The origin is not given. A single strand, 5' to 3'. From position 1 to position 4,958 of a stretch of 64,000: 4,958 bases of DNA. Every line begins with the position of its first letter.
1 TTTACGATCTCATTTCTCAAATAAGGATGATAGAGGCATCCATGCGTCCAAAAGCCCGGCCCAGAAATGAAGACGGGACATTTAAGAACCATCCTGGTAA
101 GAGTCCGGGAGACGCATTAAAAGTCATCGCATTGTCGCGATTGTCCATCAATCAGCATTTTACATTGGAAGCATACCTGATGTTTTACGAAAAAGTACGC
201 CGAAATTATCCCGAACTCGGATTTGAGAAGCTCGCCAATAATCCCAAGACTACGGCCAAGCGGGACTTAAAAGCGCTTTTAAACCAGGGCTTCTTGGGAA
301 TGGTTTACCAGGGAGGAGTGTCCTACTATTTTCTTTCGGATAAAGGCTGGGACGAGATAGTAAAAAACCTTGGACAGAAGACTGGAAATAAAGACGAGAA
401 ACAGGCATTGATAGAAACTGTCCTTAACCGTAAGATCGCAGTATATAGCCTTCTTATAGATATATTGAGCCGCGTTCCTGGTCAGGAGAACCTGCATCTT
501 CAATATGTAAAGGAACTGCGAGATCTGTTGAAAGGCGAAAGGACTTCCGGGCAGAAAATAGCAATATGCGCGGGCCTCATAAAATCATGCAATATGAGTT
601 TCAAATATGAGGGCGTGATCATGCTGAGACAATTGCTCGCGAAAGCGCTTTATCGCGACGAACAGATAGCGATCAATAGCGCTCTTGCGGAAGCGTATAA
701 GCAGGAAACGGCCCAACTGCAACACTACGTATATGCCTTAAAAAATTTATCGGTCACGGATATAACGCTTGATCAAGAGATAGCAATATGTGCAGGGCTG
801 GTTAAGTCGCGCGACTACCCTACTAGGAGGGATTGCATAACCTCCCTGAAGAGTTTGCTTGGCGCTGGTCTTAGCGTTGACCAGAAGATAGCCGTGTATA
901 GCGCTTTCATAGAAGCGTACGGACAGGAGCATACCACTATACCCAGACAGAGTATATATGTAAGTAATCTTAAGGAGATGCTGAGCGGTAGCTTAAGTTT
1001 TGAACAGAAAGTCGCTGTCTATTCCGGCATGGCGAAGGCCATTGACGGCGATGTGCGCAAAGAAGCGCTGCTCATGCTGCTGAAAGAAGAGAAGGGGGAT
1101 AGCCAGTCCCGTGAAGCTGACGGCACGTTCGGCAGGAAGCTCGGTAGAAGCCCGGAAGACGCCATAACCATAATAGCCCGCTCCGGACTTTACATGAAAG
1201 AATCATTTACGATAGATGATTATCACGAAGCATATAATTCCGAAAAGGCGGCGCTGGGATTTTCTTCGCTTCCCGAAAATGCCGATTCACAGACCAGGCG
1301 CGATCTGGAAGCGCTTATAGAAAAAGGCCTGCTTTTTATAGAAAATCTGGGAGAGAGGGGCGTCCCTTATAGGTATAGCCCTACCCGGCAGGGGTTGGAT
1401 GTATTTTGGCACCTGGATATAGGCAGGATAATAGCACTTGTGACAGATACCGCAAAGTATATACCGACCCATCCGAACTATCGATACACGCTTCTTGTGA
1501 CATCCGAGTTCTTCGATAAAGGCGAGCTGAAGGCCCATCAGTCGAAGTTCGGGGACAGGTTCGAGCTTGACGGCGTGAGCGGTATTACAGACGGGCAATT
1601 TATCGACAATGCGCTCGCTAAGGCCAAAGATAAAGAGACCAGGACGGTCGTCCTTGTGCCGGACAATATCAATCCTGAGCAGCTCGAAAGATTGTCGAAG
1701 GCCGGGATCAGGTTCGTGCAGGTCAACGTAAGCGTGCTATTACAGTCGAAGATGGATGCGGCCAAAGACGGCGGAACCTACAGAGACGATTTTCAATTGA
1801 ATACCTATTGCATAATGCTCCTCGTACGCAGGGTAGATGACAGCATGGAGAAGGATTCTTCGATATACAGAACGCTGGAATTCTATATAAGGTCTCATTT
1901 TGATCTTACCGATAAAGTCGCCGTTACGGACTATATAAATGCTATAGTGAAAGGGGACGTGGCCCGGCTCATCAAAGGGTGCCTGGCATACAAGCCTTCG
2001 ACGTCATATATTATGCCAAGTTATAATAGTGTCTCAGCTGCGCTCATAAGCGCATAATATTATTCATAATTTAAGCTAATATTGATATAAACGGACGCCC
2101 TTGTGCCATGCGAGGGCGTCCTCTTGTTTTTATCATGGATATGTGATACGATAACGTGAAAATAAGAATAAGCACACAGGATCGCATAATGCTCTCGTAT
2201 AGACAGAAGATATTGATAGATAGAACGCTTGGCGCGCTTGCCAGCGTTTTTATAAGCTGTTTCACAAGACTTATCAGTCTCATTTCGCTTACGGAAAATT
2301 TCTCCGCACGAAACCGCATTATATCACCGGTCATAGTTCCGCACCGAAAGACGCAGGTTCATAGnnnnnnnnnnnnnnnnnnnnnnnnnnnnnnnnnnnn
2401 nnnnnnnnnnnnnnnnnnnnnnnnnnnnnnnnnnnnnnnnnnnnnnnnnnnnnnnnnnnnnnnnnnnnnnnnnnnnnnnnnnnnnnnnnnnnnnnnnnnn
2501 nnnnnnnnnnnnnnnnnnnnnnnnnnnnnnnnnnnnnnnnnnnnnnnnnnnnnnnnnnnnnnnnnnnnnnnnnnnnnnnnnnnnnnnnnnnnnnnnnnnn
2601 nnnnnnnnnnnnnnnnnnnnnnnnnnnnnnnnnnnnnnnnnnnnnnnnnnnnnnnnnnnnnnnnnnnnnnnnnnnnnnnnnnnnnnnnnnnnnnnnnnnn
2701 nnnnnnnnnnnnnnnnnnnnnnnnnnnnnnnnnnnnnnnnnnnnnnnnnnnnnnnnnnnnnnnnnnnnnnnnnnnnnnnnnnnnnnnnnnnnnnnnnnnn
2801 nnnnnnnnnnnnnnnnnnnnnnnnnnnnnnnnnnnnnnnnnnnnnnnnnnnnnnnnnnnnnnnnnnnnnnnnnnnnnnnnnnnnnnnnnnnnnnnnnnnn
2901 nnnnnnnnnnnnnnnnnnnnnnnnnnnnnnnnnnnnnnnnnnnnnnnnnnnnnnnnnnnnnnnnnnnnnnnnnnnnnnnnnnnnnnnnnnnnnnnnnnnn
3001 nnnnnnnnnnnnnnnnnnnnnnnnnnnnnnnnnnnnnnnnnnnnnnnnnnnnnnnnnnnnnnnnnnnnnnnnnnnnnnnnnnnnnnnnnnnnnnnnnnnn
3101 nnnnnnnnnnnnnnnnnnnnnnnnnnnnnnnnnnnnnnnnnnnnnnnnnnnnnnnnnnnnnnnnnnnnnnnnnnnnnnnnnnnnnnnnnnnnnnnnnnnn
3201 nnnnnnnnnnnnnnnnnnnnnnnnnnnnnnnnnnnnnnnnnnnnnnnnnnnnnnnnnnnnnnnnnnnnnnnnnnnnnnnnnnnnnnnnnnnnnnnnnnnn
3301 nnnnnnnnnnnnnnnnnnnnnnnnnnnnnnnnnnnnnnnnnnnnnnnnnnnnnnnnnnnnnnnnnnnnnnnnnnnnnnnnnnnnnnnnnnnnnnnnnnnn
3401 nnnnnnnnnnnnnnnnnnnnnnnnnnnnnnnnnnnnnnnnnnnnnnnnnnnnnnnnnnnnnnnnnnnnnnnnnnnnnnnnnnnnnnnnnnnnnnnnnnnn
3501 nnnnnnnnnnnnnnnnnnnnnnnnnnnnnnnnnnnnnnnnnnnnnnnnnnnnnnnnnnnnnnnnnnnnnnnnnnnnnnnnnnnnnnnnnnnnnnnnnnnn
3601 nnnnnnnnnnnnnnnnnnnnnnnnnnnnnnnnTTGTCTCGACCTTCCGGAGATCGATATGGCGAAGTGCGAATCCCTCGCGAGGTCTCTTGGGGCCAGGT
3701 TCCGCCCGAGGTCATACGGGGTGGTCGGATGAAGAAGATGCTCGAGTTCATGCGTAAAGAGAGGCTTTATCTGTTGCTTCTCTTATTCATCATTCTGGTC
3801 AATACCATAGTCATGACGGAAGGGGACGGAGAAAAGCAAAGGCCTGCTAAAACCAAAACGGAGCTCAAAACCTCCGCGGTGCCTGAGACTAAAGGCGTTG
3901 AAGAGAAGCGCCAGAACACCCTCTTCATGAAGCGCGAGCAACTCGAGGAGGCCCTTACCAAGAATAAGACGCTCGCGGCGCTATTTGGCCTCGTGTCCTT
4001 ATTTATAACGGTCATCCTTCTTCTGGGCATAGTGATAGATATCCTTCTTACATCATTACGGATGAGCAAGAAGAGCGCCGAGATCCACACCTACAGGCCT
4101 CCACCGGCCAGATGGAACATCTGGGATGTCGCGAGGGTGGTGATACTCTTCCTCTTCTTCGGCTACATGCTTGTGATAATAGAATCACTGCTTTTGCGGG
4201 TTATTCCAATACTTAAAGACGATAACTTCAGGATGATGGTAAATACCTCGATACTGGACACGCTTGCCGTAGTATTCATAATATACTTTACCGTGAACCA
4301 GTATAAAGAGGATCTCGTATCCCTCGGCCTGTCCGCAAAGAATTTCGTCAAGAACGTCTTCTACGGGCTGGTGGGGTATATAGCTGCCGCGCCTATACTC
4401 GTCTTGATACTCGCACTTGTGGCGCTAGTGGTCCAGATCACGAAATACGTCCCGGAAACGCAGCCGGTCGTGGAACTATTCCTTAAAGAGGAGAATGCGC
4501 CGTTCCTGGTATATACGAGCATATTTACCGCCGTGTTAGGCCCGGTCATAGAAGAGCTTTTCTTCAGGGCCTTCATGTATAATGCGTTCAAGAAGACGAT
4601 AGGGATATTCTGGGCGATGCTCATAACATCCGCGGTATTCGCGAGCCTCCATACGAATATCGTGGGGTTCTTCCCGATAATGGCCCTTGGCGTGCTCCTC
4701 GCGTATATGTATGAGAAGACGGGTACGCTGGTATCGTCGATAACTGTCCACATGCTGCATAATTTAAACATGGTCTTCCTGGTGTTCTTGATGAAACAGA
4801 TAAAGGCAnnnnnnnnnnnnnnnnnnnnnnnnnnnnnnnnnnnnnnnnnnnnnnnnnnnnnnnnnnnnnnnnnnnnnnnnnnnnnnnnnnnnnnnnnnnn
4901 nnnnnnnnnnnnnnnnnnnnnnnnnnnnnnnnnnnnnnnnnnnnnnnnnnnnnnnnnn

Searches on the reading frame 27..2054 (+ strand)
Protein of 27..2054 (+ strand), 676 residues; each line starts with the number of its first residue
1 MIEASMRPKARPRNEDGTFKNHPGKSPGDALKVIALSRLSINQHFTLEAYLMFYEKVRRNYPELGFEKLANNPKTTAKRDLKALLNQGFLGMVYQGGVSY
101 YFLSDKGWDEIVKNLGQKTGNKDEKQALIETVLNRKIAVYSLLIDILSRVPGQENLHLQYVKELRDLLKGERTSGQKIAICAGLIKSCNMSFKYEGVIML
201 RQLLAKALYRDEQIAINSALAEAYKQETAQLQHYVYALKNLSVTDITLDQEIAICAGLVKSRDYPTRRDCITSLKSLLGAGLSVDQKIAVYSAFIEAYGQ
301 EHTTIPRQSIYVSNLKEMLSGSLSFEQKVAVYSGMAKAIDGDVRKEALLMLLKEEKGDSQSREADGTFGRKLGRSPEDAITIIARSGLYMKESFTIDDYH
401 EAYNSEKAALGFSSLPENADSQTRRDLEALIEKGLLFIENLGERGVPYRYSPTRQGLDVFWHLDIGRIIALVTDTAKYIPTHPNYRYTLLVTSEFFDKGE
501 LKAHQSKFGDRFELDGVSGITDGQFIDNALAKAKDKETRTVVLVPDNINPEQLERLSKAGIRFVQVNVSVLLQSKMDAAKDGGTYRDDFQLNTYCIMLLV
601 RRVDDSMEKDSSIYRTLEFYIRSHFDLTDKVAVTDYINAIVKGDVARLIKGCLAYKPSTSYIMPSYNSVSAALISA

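Call 25: find_encoding_contigs(protein=window:27-2054:+, flank=10000, max_places=4)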
Protein window:27-2054:+ (676 aa): no gene with exactly this product is on record in the collection.

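Call 66: search_protein_families(library=pfam, proteins=[window:27-2054:+], max_evalue=0.00001)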
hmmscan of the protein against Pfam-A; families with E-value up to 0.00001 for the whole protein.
window:27-2054:+ (676 aa): 0 families

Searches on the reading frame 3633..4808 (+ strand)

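Call 66: search_protein_families(library=pfam, proteins=[window:3633-4808:+], max_evalue=0.00001)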
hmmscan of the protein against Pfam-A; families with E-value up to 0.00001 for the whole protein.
window:3633-4808:+ (392 aa): 1 family
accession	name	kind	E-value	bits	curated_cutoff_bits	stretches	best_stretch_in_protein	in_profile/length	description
PF02517.21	Rce1-like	-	6.4e-20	71.7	22.4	1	292-378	4-92/93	Type II CAAX prenyl endopeptidase Rce1-like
